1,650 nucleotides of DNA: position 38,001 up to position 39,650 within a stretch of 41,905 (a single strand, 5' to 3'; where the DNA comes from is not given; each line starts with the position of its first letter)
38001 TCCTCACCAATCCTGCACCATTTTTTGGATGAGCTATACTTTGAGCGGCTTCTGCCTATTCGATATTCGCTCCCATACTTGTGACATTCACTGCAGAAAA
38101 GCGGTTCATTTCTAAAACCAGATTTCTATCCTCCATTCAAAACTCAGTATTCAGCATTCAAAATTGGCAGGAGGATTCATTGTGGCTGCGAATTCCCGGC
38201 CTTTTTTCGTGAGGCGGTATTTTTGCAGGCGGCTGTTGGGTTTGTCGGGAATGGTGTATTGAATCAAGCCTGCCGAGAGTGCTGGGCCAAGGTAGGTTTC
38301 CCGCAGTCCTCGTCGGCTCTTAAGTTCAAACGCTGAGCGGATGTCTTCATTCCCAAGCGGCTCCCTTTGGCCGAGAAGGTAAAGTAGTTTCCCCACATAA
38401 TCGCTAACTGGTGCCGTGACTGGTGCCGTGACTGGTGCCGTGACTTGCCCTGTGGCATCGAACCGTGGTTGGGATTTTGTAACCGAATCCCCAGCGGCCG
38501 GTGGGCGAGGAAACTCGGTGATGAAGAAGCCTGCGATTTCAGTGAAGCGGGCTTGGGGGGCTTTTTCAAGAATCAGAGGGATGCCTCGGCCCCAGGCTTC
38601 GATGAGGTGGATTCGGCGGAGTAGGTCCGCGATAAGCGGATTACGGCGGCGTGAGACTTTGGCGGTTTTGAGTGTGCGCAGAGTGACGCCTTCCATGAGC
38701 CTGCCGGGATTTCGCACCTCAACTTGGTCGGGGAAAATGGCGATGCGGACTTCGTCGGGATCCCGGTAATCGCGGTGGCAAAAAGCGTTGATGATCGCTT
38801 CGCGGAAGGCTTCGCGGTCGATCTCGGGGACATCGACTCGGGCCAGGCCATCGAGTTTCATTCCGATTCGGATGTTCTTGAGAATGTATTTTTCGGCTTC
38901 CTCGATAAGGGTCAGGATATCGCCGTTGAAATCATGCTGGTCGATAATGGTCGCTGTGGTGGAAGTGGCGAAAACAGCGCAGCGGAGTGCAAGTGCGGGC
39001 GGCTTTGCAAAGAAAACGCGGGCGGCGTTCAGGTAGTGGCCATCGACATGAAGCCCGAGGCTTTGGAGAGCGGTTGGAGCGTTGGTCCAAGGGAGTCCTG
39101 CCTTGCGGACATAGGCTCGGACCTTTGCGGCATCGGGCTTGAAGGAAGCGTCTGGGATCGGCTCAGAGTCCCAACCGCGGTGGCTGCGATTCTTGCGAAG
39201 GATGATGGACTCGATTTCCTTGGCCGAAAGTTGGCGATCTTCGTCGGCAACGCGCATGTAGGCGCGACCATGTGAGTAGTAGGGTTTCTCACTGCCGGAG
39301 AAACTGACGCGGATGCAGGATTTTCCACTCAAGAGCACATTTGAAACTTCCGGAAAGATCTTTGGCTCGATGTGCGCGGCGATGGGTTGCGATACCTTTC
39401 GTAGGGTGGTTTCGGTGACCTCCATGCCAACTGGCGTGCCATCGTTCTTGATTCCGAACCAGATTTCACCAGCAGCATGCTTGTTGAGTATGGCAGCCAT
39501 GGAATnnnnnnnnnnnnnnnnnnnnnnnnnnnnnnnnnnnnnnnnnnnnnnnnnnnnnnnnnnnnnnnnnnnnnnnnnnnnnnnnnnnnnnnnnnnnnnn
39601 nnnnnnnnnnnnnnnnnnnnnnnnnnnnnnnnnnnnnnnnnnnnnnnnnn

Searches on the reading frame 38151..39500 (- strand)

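Call 13: search_protein_families(library=pfam, proteins=[window:38151-39500:-], max_evalue=0.001)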
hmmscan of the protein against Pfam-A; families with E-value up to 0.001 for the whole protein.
window:38151-39500:- (449 aa): 3 families
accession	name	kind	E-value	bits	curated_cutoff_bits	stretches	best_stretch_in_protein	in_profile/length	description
PF13749.12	HATPase_c_4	-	2.8e-19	69.4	26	1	250-319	3-73/89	Putative ATP-dependent DNA helicase recG C-terminal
PF21247.3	Fic-like_C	-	5.1e-19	68.4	27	1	369-431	3-64/64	Filamentation induced by cAMP protein Fic-like, C-terminal domain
PF04326.19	SLFN_AlbA_2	-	8.7e-12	46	25.3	1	2-91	25-117/118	Schlafen, AlbA_2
